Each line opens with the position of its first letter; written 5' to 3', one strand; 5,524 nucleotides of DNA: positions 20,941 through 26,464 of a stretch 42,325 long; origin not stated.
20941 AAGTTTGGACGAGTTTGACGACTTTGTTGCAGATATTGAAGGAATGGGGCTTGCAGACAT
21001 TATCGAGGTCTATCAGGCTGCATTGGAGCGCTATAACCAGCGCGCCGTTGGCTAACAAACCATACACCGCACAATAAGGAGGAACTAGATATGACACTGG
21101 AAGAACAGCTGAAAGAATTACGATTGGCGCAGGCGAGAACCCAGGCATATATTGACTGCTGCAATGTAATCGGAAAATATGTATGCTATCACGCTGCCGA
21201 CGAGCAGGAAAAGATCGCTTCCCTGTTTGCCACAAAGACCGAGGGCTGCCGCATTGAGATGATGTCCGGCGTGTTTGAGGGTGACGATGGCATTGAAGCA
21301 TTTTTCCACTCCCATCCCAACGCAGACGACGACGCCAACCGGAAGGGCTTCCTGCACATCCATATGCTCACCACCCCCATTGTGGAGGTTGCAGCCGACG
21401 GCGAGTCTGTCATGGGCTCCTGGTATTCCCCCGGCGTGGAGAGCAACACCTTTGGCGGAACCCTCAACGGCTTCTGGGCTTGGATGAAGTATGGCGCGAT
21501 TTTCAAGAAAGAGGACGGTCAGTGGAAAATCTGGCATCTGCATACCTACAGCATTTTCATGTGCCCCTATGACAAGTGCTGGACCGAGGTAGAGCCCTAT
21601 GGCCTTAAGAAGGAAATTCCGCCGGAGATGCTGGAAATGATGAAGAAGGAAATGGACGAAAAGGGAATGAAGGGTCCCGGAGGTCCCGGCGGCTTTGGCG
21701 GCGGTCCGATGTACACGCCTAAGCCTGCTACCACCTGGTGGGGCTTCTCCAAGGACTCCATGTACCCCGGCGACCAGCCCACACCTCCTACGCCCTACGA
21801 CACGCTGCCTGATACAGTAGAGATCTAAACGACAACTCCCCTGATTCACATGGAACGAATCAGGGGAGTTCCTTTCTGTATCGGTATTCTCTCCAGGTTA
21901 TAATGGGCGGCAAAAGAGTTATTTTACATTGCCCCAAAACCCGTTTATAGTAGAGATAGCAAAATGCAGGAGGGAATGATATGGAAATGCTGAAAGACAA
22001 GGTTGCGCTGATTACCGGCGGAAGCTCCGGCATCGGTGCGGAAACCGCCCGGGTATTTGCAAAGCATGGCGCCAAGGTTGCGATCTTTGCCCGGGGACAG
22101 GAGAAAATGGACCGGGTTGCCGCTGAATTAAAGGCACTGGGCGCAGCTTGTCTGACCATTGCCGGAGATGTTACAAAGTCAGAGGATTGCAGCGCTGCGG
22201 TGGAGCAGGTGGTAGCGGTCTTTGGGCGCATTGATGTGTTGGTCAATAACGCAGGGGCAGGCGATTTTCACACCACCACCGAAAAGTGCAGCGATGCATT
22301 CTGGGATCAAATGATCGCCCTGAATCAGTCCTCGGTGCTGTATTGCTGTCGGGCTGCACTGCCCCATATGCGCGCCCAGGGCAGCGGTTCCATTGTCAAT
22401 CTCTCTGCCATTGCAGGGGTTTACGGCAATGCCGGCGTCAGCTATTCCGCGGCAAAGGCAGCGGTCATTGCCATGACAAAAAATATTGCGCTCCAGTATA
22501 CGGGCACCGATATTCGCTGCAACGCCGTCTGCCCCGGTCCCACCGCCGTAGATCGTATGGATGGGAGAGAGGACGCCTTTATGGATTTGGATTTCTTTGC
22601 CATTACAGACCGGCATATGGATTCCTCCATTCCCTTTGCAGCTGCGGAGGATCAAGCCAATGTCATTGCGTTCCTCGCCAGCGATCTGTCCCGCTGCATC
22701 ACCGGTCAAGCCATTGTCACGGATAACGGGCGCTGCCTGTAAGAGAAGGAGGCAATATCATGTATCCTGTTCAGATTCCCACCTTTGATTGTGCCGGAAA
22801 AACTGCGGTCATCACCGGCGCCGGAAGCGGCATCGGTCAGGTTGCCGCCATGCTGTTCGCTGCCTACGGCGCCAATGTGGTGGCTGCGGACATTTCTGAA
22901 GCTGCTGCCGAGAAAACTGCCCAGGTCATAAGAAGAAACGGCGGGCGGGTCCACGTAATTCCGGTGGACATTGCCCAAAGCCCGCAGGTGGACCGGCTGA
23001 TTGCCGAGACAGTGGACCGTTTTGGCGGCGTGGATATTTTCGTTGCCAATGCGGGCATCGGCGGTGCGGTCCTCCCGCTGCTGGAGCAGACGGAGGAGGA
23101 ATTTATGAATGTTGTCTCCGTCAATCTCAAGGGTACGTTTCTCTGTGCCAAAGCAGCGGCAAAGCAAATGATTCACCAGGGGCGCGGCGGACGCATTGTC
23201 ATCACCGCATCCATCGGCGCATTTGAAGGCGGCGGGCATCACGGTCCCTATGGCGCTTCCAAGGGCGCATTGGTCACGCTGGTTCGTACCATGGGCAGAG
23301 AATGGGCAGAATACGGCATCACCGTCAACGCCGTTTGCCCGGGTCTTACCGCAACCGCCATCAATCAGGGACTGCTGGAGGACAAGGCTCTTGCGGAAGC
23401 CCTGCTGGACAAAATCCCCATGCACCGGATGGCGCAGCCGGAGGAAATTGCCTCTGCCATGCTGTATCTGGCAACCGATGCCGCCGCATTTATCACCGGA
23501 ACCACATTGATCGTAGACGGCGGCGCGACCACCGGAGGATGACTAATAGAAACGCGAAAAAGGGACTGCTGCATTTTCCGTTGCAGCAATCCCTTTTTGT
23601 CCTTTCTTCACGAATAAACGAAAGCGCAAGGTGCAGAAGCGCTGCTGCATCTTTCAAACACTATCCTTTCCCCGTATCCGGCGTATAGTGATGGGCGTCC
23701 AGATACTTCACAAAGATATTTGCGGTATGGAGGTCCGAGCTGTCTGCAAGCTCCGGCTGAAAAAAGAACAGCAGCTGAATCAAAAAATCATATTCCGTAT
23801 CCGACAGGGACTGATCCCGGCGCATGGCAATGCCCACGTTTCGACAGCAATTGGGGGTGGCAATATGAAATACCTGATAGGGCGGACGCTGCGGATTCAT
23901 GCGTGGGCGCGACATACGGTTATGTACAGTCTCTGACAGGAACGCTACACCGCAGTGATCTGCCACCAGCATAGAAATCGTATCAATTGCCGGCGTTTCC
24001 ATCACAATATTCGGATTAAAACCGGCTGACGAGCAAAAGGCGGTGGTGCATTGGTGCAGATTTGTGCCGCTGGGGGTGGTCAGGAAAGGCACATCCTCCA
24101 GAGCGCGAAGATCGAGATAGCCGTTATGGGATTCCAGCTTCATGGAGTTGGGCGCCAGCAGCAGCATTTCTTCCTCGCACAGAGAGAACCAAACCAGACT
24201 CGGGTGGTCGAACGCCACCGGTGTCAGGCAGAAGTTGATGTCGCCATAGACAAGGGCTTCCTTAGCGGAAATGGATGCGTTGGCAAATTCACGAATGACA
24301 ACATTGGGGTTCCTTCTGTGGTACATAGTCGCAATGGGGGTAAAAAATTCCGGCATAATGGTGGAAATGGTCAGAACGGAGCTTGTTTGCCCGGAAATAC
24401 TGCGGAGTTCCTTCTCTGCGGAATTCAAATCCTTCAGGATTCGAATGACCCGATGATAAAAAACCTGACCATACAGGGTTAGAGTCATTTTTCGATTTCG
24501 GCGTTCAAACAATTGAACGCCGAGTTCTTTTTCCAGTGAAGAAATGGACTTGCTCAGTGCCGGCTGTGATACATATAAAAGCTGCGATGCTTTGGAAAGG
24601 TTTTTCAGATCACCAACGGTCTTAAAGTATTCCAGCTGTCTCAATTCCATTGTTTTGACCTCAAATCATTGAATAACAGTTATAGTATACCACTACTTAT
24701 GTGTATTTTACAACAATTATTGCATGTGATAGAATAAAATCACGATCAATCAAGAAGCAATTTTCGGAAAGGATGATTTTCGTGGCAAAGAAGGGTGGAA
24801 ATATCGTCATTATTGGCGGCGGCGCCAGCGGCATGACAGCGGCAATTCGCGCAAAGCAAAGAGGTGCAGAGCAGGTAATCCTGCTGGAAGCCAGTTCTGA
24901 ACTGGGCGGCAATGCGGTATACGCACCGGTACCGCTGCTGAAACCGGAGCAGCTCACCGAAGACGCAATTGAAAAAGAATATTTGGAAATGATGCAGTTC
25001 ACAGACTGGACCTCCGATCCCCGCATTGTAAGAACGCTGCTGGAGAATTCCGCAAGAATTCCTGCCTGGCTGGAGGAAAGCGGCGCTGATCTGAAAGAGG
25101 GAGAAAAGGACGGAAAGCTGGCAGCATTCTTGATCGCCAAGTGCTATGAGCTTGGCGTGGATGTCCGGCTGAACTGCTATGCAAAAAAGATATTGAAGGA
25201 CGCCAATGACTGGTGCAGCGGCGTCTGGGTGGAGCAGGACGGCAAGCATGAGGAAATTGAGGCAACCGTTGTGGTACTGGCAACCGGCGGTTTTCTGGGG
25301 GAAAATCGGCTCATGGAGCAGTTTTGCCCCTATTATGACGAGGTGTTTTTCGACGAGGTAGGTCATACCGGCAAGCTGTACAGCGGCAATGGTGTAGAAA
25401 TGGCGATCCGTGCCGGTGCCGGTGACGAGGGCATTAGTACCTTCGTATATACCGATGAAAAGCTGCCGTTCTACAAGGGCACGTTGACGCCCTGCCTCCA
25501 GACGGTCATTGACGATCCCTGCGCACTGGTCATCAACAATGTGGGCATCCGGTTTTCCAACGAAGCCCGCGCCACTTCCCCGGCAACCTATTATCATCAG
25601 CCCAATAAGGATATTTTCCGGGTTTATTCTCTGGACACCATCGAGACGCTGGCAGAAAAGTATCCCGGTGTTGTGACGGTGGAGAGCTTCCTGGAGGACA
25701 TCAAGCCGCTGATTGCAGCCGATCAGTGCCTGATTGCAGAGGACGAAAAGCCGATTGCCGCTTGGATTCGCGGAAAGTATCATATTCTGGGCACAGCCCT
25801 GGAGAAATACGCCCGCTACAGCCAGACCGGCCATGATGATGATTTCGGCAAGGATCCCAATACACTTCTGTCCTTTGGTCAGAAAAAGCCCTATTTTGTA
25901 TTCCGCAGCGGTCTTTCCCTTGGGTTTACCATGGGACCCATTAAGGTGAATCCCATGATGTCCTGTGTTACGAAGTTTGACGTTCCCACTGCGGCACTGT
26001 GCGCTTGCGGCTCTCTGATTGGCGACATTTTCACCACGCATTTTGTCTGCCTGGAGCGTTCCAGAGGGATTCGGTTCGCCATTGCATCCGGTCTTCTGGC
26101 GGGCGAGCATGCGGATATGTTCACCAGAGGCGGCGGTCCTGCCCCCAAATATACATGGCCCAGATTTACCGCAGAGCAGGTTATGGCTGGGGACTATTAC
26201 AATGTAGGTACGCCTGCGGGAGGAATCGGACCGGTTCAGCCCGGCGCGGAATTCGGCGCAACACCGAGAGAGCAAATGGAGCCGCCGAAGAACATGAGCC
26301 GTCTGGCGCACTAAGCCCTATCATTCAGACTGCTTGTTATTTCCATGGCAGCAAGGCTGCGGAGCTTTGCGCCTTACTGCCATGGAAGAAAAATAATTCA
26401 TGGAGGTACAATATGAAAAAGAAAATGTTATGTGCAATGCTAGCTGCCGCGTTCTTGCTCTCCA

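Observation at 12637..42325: Five-fold iterated module of orphan solute-binding lipoprotein, NTF2/SnoaL-like paralogs and a dedicated regulator, with no importer membrane components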

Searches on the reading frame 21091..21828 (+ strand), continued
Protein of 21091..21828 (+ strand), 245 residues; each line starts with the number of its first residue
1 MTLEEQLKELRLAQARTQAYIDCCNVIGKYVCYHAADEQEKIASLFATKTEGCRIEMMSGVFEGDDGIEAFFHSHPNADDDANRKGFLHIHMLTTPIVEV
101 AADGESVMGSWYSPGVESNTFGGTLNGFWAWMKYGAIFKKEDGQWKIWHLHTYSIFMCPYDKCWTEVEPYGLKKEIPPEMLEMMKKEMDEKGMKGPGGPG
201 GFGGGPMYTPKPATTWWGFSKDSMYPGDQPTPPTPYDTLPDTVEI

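Call 77: search_protein_representatives(alignment_id=A4)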
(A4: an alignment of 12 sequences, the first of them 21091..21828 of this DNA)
Query: 12 sequences, 252 profile positions. Proteins with E-value up to 0.001 (for the whole library): 2181; up to 1e-10: 1221; up to 1e-30: 479. The best 150 are listed.
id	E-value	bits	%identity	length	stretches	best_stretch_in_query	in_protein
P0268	7.5e-99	346.7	-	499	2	21-251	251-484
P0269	3.5e-86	305.2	-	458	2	18-252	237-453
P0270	5.3e-83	294.8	-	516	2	25-252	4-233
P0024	3.7e-77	275.6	-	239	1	13-252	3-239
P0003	1.0e-74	267.6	-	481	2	26-252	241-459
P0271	4.0e-71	255.8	-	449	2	14-249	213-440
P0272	1.1e-69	251.1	-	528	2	24-246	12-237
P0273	1.1e-66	241.3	-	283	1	5-252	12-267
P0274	2.5e-66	240.1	-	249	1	12-251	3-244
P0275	5.6e-64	232.4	-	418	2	22-252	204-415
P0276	9.3e-64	231.7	-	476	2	18-230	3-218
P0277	6.9e-63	228.9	-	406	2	12-201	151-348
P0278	7.8e-63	228.7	-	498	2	23-250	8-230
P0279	1.5e-62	227.8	-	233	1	12-252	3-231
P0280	2.0e-62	227.3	-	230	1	21-252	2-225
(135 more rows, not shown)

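Call 83: search_protein_families(library=pfam, proteins=[L063:13876-15219:-, L085:8093-10576:-, L029:7674-8552:-, L052:10755-11162:+, L073:12505-15996:-, L032:8997-9908:+, L031:4002-6731:-, L068:11083-12207:+, L081:8358-9194:+], max_evalue=0.001)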
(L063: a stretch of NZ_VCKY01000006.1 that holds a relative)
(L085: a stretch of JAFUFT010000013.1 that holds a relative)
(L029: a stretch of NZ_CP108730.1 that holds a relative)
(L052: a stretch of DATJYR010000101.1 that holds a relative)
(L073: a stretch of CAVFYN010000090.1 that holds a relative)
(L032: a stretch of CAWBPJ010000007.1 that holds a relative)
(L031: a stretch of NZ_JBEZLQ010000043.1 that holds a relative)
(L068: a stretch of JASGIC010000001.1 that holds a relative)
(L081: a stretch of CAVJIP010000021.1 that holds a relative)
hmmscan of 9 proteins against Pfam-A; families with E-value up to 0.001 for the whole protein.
L063:13876-15219:- (447 aa): 2 families
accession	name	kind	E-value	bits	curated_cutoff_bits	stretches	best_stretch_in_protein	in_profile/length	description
PF08028.16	Acyl-CoA_dh_2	-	4.7e-15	56.5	22.7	1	289-422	2-133/134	Acyl-CoA dehydrogenase, C-terminal domain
PF02771.21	Acyl-CoA_dh_N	-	1.9e-08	35.1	22.9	1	78-158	21-102/113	Acyl-CoA dehydrogenase, N-terminal domain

L085:8093-10576:- (827 aa): 0 families

L029:7674-8552:- (292 aa): 0 families

L052:10755-11162:+ (135 aa): 1 family
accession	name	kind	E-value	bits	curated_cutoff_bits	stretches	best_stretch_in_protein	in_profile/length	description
PF19649.4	DUF6152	-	8.4e-28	96.8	27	1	25-116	5-96/98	Family of unknown function (DUF6152)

L073:12505-15996:- (1163 aa): 0 families

L032:8997-9908:+ (303 aa): 6 families
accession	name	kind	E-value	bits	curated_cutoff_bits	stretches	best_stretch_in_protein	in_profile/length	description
PF20434.5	BD-FAE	-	8.9e-61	205.6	26.8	1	43-261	1-215/215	BD-FAE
PF07859.19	Abhydrolase_3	-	1.6e-21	77.5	25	1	57-281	1-209/210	alpha/beta hydrolase fold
PF00326.27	Peptidase_S9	-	1.6e-15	57.7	22.6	2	214-300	121-209/213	Prolyl oligopeptidase family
PF00135.34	COesterase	-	5.5e-07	29.4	27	1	41-153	86-202/515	Carboxylesterase family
PF12697.13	Abhydrolase_6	-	5.9e-06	27.5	26.3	1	57-288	1-213/217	Alpha/beta hydrolase family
PF00561.26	Abhydrolase_1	-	0.0002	21.5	25.8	1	55-151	1-86/245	alpha/beta hydrolase fold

L031:4002-6731:- (909 aa): 2 families
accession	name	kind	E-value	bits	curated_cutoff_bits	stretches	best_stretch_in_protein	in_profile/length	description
PF00528.27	BPD_transp_1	-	2.5e-31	109.3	26.4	1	708-906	1-183/184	Binding-protein-dependent transport system inner membrane component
PF19300.4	BPD_transp_1_N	-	7.7e-14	52.3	23.8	1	598-666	3-71/114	Binding-prot-dependent transport system membrane comp, N-term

L068:11083-12207:+ (374 aa): 0 families

L081:8358-9194:+ (278 aa): 1 family
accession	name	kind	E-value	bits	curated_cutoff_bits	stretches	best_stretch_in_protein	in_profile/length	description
PF02934.20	GatB_N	-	1.9e-109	365.6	23.4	1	7-256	1-244/277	GatB/GatE catalytic domain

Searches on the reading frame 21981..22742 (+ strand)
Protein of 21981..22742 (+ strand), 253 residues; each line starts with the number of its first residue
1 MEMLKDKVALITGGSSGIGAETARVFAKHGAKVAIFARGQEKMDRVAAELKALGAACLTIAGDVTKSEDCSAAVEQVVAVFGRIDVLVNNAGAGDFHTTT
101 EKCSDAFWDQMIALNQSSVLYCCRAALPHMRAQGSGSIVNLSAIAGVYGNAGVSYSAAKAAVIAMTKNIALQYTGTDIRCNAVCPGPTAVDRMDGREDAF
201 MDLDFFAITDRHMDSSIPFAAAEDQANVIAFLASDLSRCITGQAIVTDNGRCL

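Call 6: search_protein_families(library=pfam, proteins=[window:21981-22742:+], max_evalue=0.01)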
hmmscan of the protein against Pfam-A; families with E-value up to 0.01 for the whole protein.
window:21981-22742:+ (253 aa): 6 families
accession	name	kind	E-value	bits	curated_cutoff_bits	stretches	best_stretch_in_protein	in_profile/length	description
PF00106.31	adh_short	-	1.1e-57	195.1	26.6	1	7-193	1-187/195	short chain dehydrogenase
PF13561.12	adh_short_C2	-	7.5e-56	189.8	27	1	16-250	6-234/236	Enoyl-(Acyl carrier protein) reductase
PF08659.16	KR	-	1.3e-12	48.4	22.6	1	9-165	3-159/180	KR domain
PF01370.27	Epimerase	-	1.1e-06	28.7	20.9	1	9-178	1-164/240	NAD dependent epimerase/dehydratase family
PF13460.12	NAD_binding_10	-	0.0005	20.4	27.2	1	13-148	1-102/184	NAD(P)H-binding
PF02719.21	Polysacc_synt_2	-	0.0089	15.7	20.2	0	10-80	2-81/293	Polysaccharide biosynthesis protein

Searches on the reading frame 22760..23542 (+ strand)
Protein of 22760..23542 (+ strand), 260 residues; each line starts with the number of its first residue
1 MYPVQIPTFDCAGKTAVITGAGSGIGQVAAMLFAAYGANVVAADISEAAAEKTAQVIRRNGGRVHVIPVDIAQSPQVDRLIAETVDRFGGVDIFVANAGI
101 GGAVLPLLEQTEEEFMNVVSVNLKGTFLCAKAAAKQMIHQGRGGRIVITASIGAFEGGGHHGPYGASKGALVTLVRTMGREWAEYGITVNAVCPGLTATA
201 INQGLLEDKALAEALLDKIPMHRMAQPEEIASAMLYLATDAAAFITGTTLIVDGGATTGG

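Call 6: search_protein_families(library=pfam, proteins=[window:22760-23542:+], max_evalue=0.01)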
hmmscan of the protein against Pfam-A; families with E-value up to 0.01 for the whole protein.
window:22760-23542:+ (260 aa): 11 families
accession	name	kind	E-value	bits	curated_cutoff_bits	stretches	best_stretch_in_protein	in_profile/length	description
PF13561.12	adh_short_C2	-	2.3e-66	224.2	27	1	20-257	1-236/236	Enoyl-(Acyl carrier protein) reductase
PF00106.31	adh_short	-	3.6e-55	186.9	26.6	1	14-208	1-193/195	short chain dehydrogenase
PF08659.16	KR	-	4.4e-10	40.2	22.6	1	15-178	2-163/180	KR domain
PF13649.12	Methyltransf_25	-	5.4e-05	24.3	27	1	21-78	4-62/97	Methyltransferase domain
PF08242.18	Methyltransf_12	-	0.00059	21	30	1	22-77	4-66/98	Methyltransferase domain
PF06325.19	PrmA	-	0.00068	19.7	22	1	14-82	163-232/296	Ribosomal protein L11 methyltransferase (PrmA)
PF23441.1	SDR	-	0.0027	17.6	27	1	92-256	92-255/258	SDR-like rossmann domain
PF02826.25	2-Hacid_dh_C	-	0.0031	17.4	25.1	1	7-54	30-76/178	D-isomer specific 2-hydroxyacid dehydrogenase, NAD binding domain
PF08241.18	Methyltransf_11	-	0.0033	18.4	21.2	0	21-74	3-54/95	Methyltransferase domain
PF02737.24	3HCDH_N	-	0.0038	17.6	22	1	17-60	3-45/180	3-hydroxyacyl-CoA dehydrogenase, NAD binding domain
PF00107.32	ADH_zinc_N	-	0.0073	16.7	31.8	0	24-101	1-69/129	Zinc-binding dehydrogenase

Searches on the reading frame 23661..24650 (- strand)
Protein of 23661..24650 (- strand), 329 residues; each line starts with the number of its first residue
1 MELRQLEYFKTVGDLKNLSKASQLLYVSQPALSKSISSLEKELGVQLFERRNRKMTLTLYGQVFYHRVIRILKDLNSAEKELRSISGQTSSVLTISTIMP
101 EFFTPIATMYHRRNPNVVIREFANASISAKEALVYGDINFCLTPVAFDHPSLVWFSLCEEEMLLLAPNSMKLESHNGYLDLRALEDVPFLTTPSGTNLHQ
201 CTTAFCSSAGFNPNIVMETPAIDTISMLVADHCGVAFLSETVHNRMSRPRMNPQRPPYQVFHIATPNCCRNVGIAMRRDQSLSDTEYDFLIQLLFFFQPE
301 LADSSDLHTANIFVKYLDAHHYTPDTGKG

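Call 6: search_protein_families(library=pfam, proteins=[window:23661-24650:-], max_evalue=0.01)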
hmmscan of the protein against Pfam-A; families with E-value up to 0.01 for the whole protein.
window:23661-24650:- (329 aa): 2 families
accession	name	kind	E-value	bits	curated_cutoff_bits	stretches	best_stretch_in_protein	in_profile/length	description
PF03466.25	LysR_substrate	-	3.5e-23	82.5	28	1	94-284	12-195/209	LysR substrate binding domain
PF00126.33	HTH_1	-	4.8e-20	71.7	26.6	1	3-62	1-60/60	Bacterial regulatory helix-turn-helix protein, lysR family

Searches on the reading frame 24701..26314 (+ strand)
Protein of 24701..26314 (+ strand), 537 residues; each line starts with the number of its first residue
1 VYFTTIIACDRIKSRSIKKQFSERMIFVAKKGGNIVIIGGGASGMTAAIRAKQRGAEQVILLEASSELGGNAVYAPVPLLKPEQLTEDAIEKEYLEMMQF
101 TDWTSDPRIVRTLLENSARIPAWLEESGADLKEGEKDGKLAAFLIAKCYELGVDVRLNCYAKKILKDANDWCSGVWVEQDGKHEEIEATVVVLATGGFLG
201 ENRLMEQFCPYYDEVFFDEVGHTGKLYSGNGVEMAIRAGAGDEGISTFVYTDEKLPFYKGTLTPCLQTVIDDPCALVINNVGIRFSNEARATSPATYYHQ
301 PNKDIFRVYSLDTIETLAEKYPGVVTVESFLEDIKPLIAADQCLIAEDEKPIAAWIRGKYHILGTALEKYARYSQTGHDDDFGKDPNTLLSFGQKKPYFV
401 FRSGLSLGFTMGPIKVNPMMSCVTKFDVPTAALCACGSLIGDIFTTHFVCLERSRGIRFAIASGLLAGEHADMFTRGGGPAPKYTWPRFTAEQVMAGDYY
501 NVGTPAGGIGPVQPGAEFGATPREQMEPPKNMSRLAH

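Call 6: search_protein_families(library=pfam, proteins=[window:24701-26314:+], max_evalue=0.01)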
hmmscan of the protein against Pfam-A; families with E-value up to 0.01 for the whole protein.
window:24701-26314:+ (537 aa): 12 families
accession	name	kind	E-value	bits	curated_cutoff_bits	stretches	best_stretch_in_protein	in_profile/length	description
PF00890.30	FAD_binding_2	-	7.2e-24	85.2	20.4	2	35-133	2-103/414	FAD binding domain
PF12831.13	FAD_oxidored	-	4.1e-12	46.6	27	1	35-196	2-145/416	FAD dependent oxidoreductase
PF01266.30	DAO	-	2.7e-11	44.1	27.9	2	35-75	2-41/353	FAD dependent oxidoreductase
PF03486.20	HI0933_like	-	8.5e-09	35.6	50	1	34-69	2-36/244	HI0933-like protein Rossmann domain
PF07992.20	Pyr_redox_2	-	3.1e-08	33.8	26.1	1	34-201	2-110/291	Pyridine nucleotide-disulphide oxidoreductase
PF13450.12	NAD_binding_8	-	4.2e-07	30.6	21.9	1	37-72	1-35/68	NAD(P)-binding Rossmann-like domain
PF01134.28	GIDA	-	7.1e-05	22.5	22.1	1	35-68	2-35/391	Glucose inhibited division protein A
PF13738.12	Pyr_redox_3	-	0.0001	22.1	30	1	36-65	1-30/305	Pyridine nucleotide-disulphide oxidoreductase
PF01946.23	Thi4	-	0.00065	19.4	26.2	1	14-72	1-57/235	Thi4 family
PF13454.12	NAD_binding_9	-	0.0011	19.5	21.8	0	36-76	1-43/155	FAD-NAD(P)-binding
PF01593.30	Amino_oxidase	-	0.0023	17.7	19.8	0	43-72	2-30/443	Flavin containing amine oxidoreductase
PF00070.33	Pyr_redox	-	0.0043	18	22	0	34-69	1-35/82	Pyridine nucleotide-disulphide oxidoreductase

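Call 67: search_solved_structures(query=window:24785-26314:+, max_evalue=0.00001)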
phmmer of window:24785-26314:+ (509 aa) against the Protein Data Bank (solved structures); distinct sequences matched with E-value up to 0.00001: 18.
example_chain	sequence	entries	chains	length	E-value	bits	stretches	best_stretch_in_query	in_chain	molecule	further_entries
1d4d_A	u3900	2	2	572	6.7e-18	67.8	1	3-288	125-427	FLAVOCYTOCHROME C FUMARATE REDUCTASE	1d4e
1d4c_A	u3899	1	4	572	7.3e-18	67.7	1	3-288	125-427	FLAVOCYTOCHROME C FUMARATE REDUCTASE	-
6t85_A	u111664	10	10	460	2.9e-14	55.8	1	111-414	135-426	Urocanate reductase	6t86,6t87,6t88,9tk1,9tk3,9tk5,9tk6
1ksu_A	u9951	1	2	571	2.9e-13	52.5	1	6-443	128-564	flavocytochrome c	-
1m64_A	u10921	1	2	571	3e-13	52.4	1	6-296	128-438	flavocytochrome c3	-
1qo8_A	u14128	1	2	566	3.3e-13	52.3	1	6-442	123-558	FLAVOCYTOCHROME C3 FUMARATE REDUCTASE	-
1lj1_A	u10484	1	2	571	4.1e-13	52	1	6-295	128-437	flavocytochrome c3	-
2b7s_A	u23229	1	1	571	7.8e-13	51.1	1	6-296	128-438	Fumarate reductase flavoprotein subunit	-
1p2e_A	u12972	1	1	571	9.1e-13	50.9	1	6-296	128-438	flavocytochrome c3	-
1p2h_A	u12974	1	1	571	9.1e-13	50.9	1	6-296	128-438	flavocytochrome c3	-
1qjd_A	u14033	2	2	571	9.1e-13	50.9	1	6-296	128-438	FLAVOCYTOCHROME C3 | Fumarate reductase flavoprotein subunit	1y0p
2b7r_A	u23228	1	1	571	1.1e-12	50.6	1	6-296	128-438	Fumarate reductase flavoprotein subunit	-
1kss_A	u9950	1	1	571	1.1e-12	50.6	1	6-295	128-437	flavocytochrome c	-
1e39_A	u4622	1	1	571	1.1e-12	50.6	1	6-296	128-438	FUMARATE REDUCTASE FLAVOPROTEIN SUBUNIT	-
1jrx_A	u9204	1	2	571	1.2e-12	50.5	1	6-295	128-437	FLAVOCYTOCHROME C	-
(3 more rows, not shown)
